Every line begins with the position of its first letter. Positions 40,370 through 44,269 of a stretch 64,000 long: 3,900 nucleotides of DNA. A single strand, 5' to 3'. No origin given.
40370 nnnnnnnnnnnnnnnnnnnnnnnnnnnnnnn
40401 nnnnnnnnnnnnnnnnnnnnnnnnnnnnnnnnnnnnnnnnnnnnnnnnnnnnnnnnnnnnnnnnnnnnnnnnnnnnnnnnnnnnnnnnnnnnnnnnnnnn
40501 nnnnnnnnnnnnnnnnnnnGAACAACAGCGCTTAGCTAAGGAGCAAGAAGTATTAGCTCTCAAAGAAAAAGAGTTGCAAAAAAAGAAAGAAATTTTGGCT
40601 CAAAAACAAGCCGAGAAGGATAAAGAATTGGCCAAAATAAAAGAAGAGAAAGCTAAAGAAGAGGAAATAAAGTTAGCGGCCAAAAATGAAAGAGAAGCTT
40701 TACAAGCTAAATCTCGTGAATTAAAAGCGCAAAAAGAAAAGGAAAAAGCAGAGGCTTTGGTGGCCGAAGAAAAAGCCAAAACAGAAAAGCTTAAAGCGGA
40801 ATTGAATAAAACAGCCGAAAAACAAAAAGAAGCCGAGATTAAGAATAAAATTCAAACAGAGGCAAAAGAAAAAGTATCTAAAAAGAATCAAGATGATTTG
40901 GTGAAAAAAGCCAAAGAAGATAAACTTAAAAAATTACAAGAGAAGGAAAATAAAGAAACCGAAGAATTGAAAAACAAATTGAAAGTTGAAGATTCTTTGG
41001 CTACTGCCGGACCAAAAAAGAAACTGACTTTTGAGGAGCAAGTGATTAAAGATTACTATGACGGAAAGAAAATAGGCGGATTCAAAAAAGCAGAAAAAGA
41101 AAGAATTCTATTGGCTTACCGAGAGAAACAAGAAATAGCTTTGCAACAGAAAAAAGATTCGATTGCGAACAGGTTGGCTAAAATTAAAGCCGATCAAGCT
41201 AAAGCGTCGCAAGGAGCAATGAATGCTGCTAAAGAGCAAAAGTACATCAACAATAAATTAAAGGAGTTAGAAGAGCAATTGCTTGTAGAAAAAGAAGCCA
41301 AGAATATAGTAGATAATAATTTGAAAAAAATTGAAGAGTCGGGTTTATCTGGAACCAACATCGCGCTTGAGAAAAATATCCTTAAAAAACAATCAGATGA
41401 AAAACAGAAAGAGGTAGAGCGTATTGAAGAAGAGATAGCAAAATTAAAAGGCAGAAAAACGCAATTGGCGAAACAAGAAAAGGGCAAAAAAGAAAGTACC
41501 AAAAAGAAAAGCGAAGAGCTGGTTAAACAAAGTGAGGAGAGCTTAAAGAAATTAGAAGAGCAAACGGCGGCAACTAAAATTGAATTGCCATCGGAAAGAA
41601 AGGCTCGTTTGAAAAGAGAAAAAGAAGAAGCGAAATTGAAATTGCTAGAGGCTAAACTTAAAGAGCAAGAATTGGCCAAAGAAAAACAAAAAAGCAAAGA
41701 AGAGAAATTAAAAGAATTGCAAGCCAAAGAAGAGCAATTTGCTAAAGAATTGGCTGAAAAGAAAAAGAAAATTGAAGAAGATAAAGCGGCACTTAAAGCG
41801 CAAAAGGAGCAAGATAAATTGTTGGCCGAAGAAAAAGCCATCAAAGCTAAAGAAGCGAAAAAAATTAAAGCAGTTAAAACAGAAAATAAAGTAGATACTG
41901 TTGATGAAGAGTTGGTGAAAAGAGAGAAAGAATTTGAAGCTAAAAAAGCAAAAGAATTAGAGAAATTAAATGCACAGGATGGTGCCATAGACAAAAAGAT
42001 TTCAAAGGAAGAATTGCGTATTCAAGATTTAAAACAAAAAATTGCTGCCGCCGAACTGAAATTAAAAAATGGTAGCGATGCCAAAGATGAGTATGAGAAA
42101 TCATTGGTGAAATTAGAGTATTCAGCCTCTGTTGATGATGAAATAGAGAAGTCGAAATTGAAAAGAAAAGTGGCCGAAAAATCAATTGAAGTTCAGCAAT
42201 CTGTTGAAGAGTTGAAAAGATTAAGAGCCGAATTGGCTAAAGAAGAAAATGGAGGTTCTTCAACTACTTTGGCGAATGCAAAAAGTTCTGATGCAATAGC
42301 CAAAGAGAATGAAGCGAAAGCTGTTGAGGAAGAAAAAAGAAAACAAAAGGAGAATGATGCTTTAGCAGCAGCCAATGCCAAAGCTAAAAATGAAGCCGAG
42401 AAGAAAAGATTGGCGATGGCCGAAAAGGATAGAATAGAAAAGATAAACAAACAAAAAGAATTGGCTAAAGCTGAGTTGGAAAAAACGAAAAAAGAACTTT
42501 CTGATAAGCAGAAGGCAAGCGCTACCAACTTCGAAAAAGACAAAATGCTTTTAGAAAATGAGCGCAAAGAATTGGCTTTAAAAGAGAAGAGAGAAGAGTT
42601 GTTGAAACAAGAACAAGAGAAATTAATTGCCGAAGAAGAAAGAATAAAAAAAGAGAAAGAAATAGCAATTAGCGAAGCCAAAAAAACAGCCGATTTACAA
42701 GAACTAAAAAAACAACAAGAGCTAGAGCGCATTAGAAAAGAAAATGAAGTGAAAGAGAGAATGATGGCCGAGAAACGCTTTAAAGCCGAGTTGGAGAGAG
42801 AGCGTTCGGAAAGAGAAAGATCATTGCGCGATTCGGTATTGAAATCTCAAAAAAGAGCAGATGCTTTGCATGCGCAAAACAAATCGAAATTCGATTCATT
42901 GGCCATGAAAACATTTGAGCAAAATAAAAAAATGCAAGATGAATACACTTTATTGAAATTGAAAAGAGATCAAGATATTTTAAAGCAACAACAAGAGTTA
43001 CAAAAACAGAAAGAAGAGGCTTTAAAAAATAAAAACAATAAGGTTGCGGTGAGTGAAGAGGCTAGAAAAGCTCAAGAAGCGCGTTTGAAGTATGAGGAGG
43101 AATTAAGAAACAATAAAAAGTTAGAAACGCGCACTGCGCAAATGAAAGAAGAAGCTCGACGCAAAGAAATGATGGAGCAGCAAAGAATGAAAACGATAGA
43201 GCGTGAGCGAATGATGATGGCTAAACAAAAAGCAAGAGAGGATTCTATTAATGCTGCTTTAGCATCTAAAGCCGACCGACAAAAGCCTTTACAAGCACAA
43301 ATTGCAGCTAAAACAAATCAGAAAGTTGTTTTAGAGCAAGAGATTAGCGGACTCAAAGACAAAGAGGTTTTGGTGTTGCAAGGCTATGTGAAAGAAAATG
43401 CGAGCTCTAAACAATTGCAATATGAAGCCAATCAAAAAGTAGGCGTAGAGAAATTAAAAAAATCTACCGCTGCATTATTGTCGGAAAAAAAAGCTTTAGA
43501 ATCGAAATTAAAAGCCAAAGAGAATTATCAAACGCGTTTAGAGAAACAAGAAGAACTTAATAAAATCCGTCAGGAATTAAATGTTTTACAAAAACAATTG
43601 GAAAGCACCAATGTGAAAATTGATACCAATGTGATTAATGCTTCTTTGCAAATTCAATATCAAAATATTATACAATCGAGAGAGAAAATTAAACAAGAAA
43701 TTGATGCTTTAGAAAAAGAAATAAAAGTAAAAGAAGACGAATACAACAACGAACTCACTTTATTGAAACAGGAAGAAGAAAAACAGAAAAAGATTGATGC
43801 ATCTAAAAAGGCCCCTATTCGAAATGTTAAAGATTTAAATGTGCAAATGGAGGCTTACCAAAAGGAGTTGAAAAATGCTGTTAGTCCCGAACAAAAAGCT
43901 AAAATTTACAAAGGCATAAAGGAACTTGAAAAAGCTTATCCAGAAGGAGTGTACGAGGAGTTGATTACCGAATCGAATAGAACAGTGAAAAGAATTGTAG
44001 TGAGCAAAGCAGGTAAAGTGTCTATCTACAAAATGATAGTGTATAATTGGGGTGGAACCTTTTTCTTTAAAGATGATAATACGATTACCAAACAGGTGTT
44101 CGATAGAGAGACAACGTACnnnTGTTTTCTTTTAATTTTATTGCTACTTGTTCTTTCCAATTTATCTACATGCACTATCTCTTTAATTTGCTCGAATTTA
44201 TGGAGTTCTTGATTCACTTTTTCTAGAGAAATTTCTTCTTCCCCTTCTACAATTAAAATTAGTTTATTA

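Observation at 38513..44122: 1869-aa secreted protein that is essentially one giant E/K/A-rich helix (SAH/coiled-coil rod) with a small C-terminal head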

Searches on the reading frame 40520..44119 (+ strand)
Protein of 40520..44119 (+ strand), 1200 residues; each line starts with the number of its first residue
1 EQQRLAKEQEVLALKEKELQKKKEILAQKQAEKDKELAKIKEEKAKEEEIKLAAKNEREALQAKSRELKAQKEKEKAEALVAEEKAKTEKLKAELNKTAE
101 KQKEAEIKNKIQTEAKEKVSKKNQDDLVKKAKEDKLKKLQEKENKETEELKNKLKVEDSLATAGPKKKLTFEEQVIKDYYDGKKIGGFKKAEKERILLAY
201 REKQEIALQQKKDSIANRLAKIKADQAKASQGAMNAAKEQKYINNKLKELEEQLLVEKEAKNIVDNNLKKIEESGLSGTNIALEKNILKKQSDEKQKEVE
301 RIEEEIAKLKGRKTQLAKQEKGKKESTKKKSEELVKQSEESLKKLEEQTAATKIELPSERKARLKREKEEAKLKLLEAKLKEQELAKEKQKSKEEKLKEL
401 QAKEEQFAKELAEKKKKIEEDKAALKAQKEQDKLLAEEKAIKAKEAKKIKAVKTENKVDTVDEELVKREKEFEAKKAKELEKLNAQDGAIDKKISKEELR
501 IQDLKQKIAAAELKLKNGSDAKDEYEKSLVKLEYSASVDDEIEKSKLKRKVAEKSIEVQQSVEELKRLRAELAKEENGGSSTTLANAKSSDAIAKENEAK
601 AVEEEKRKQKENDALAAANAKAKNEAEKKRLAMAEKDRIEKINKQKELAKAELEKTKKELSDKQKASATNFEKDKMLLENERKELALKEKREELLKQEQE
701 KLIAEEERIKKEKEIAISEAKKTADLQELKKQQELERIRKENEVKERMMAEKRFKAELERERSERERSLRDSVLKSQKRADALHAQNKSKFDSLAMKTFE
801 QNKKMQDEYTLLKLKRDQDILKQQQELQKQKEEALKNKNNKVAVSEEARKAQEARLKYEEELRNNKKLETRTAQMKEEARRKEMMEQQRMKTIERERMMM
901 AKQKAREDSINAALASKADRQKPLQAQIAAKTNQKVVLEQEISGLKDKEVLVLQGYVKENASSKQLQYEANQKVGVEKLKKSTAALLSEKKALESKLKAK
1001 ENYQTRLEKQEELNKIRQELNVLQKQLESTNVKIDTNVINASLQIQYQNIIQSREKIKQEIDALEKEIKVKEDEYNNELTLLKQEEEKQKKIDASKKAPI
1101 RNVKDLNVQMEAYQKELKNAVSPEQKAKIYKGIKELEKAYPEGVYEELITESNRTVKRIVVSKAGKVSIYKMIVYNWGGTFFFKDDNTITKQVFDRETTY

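Call 69: predict_structure(alignment_id=A5)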
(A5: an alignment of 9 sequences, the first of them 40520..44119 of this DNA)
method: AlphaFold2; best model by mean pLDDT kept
length: 1200 residues; sequences in the alignment: 9
mean_pLDDT: 68.4   pTM: 0.33
mean pLDDT of the five models: 68.4, 68.2, 68.2, 67.5, 65.8
residues with pLDDT >= 90: 150; 70-90: 401; 50-70: 473; < 50: 176
segments of 3 or more residues with pLDDT < 50: 111-133, 151-169, 353-360, 451-462, 482-495, 534-542, 575-605, 718-726, 788-799, 837-848, 884-890, 1096-1101
pLDDT, mean of each block of 10 residues (from residue 1): 83 86 84 80 76 75 72 71 69 64 57 38 38 55 55 37 38 66 62 67 71 76 70 72 89 92 93 81 88 92 92 81 55 74 70 48 60 66 66 67 71 74 74 71 60 38 52 54 38 46 63 52 55 45 59 63 64 42 27 31 48 63 73 73 71 68 64 66 67 68 67 53 48 62 68 70 69 65 55 46 61 67 67 51 46 63 60 57 48 56 68 70 83 91 90 90 91 88 94 94 94 93 83 78 87 92 93 91 84 51 69 82 81 79 81 84 82 84 87 82
secondary structure, 60 per line:
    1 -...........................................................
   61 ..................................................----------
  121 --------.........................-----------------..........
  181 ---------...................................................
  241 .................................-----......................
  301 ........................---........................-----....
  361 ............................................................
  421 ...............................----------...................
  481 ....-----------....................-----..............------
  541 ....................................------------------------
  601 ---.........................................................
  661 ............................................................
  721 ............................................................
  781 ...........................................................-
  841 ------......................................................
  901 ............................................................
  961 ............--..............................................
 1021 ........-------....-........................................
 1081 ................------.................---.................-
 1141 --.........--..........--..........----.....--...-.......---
elements in order (helices of 4 or more, strands of 3 or more residues): H2-110 H129-153 H171-180 H190-273 H279-324 H328-351 H357-451 H462-484 H496-515 H521-534 H541-576 H604-839 H847-972 H975-1028 H1036-1039 H1041-1096 H1103-1119 H1123-1139 E1143-1151 E1154-1163 E1166-1175 E1180-1184 E1187-1189 H1191-1197

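Call 72: fold_search(model_id=the predicted structure, library=pdb)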
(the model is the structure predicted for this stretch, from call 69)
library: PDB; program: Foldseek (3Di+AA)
matches with E <= 10: 813; with E <= 0.001: 0
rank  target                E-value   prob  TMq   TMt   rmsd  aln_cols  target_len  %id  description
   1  5xg2                  9.1e-02  0.98  0.10  0.43  52.9       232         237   18  Crystal structure of a coiled-coil segment (residues 345-468 and 694-814) of Pyrococcus yayanosii Smc (released 2017-06-07)
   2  3na7                  9.6e-02  1.00  0.12  0.50   4.4       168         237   16  2.2 Angstrom Structure of the HP0958 Protein from Helicobacter pylori CCUG 17874 (released 2010-09-22)
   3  2q13                  9.6e-02  0.41  0.07  0.19  21.0       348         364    9  Crystal structure of BAR-PH domain of APPL1 (released 2007-08-14)
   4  3zx6_A                1.5e-01  0.97  0.10  0.31   9.3       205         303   11  Structure of Hamp(AF1503)-Tsr fusion - Hamp (A291V) mutant (released 2012-02-29)
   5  4mh6                  1.5e-01  0.96  0.09  0.44   8.8       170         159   12  2.8 Angstrom Crystal Structure of Type III Secretion Protein YscO from Vibrio parahaemolyticus (released 2013-09-11)
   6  5c5b_C                1.7e-01  0.57  0.11  0.28  14.6       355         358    9  Crystal Structure of Human APPL BAR-PH Heterodimer (released 2016-06-22)
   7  5uk8_B                1.8e-01  0.77  0.08  0.29  14.7       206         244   13  The co-structure of (R)-4-(6-(1-(cyclopropylsulfonyl)cyclopropyl)-2-(1H-indol-4-yl)pyrimidin-4-yl)-3-methylmorpholine  (released 2017-06-14)
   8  8j07_8A               1.9e-01  0.95  0.09  0.44  10.4       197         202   13  96nm repeat of human respiratory doublet microtubule and associated axonemal complexes (released 2023-07-26)
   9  4ilo_A                2.1e-01  1.00  0.11  0.53   2.6       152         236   19  2.12A resolution structure of CT398 from Chlamydia trachomatis (released 2014-01-01)
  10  6rwb_A                2.4e-01  0.69  0.09  0.06  11.4       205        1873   13  Cryo-EM structure of Yersinia pseudotuberculosis TcaA-TcaB (released 2019-10-23)
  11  8g9j                  2.4e-01  0.21  0.04  0.18  25.1       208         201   12  Geometrically programmable nanomaterial construction using regularized protein building blocks (released 2024-03-13)
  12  4tql_A                2.5e-01  0.47  0.08  0.28  29.6       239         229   18  Computationally designed three helix bundle (released 2014-10-15)
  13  4ckg_B                2.5e-01  0.41  0.07  0.21  19.9       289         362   11  Helical reconstruction of ACAP1(BAR-PH domain) decorated membrane tubules by cryo-electron microscopy (released 2014-10-15)
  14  4waf_B                2.6e-01  0.72  0.07  0.26  13.0       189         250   14  Crystal Structure of a novel tetrahydropyrazolo[1,5-a]pyrazine in an engineered PI3K alpha (released 2014-12-31)
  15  2z0o                  2.6e-01  0.21  0.06  0.18  19.7       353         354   10  Crystal structure of APPL1-BAR-PH domain (released 2008-05-13)
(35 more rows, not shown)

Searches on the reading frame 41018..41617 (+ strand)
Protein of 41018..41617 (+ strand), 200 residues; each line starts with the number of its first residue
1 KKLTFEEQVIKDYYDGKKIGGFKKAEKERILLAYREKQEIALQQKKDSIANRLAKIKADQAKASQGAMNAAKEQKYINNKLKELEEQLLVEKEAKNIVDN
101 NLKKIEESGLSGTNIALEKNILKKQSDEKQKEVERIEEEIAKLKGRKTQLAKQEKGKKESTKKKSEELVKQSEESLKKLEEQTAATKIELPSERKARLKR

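Call 92: find_homologous_proteins(query=window:41018-41617:+, max_evalue=0.00001)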
Query window:41018-41617:+: 1125 candidates shared short words with the query, none scored E <= 0.00001.

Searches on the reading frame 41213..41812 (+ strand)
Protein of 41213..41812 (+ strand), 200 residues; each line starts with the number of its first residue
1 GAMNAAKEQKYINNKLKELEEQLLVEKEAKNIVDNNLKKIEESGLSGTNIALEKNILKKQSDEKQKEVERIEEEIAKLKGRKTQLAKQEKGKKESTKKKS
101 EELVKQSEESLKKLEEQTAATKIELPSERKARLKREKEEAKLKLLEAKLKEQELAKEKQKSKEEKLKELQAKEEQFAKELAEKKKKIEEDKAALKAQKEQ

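Call 8: search_protein_families(library=pfam, proteins=[window:41213-41812:+], max_evalue=10)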
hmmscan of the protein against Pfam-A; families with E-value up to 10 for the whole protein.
window:41213-41812:+ (200 aa): 2 families
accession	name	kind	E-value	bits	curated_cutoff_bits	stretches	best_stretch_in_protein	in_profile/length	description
PF08946.15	Osmo_CC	-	0.041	14.6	24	1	54-88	7-41/46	Osmosensory transporter coiled coil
PF25254.1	DUF7856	-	5.4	7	30.2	1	58-172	105-211/280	Family of unknown function (DUF7856)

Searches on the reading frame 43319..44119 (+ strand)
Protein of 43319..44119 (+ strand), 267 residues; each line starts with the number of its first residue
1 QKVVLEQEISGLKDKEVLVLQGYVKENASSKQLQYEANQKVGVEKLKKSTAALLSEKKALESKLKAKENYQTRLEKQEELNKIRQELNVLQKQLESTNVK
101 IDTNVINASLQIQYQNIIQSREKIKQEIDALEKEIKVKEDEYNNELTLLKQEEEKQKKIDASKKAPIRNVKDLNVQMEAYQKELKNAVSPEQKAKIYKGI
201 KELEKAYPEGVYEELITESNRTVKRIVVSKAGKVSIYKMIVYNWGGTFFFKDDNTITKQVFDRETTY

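Call 8: search_protein_families(library=pfam, proteins=[window:43319-44119:+], max_evalue=10)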
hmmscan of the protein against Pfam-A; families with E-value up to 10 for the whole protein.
window:43319-44119:+ (267 aa): 1 family
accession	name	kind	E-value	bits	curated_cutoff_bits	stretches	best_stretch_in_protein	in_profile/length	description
PF06096.16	Baculo_8kDa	-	0.033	14.7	25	1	112-145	29-64/65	Baculoviridae 8.2 KDa protein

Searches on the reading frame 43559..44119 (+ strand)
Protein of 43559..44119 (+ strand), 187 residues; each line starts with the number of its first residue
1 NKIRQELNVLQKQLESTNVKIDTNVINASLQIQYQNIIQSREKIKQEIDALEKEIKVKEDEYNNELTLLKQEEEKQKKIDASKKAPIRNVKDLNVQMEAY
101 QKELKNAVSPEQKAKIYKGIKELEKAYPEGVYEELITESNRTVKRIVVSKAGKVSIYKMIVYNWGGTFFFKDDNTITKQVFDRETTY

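Call 7: search_protein_families(library=ncbifam, proteins=[window:43619-44119:+], max_evalue=10)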
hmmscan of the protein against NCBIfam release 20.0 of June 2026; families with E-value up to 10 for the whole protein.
window:43619-44119:+ (167 aa): 9 families
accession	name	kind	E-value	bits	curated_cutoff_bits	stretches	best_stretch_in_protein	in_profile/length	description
NF003353.0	PRK04387.1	equivalog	0.025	15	90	1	79-133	4-58/92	hypothetical protein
NF045780.1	TrlF_fam_ATP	equivalog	0.072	11.8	350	1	8-158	574-740/944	TrlF family AAA-like ATPase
NF040570.1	guided_TnpB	subfamily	0.081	12.2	100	1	22-159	30-170/389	RNA-guided endonuclease TnpB family protein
NF041198.1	UshA_like_PCGU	equivalog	0.12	11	275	1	11-102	316-410/519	UshA-like (seleno)protein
NF045487.1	ASRP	equivalog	0.15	10.6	300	1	16-107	380-469/593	archaea-specific SMC-related protein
TIGR04211.1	SH3_and_anchor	equivalog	0.37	10.4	65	1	9-99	70-170/198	TIGR04211 family SH3 domain-containing protein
NF033542.1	transpos_IS110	equivalog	0.69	9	140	1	13-98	129-223/343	IS110 family RNA-guided transposase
NF045995.1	MAG0865_DivIVA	hypoth_equivalog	3.9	7.7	55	1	17-53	32-68/69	MAG0865 family DivIVA-related protein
NF053525.1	thylo_ssr2422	subfamily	8.7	6.9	38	0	39-82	19-51/77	ssr2422 family thylakoid membrane protein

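Call 8: search_protein_families(library=pfam, proteins=[window:43619-44119:+], max_evalue=10)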
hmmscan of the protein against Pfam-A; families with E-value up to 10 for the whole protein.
window:43619-44119:+ (167 aa): 8 families
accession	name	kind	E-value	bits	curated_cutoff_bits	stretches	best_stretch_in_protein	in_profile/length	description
PF19556.4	PRTRC_E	-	0.029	14.5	26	1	65-121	71-127/175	PRTRC system protein E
PF14362.11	DUF4407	-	0.03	14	31.3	1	17-105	132-220/297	Domain of unknown function (DUF4407)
PF06096.16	Baculo_8kDa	-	0.042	14.4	25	1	12-45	29-64/65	Baculoviridae 8.2 KDa protein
PF04108.17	ATG17_like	-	0.33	10.8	43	1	3-63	33-93/355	Autophagy protein ATG17-like domain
PF16494.10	Na_Ca_ex_C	-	0.48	11.3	25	1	81-120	58-97/137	C-terminal extension of sodium/calcium exchanger domain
PF09726.14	Macoilin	-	0.61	9.1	32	1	7-60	441-493/671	Macoilin family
PF09340.15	NuA4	-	1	9.7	25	1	15-45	3-33/78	Histone acetyltransferase subunit NuA4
PF00012.26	HSP70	-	2.4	6.7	20.6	1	6-124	467-587/599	Hsp70 protein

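Call 9: find_homologous_proteins(query=window:43559-44119:+, max_evalue=0.001)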
Query window:43559-44119:+ (187 aa): 3 proteins with E <= 0.001 among 520 candidates.
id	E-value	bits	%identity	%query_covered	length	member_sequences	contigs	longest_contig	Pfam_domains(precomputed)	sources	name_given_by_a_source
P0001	1.2e-59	219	60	100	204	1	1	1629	-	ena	-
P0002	5.6e-40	155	48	100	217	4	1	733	-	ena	-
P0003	1.3e-35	141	93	39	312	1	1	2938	PF00175.27,PF08030.18,PF00970.31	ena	-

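Call 56: find_encoding_contigs(protein=P0003, flank=5000)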
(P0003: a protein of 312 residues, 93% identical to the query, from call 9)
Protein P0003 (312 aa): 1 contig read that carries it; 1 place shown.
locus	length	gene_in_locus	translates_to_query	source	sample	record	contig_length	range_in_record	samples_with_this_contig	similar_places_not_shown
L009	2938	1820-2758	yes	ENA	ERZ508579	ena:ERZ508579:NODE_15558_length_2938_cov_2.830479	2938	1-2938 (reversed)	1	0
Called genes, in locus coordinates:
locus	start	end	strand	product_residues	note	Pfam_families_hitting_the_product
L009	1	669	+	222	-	?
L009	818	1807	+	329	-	PF01118:Semialdhyde_dh, PF02774:Semialdhyde_dhC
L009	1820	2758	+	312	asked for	PF00970:FAD_binding_6, PF00175:NAD_binding_1, PF08030:NAD_binding_6 (faint)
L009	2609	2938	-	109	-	?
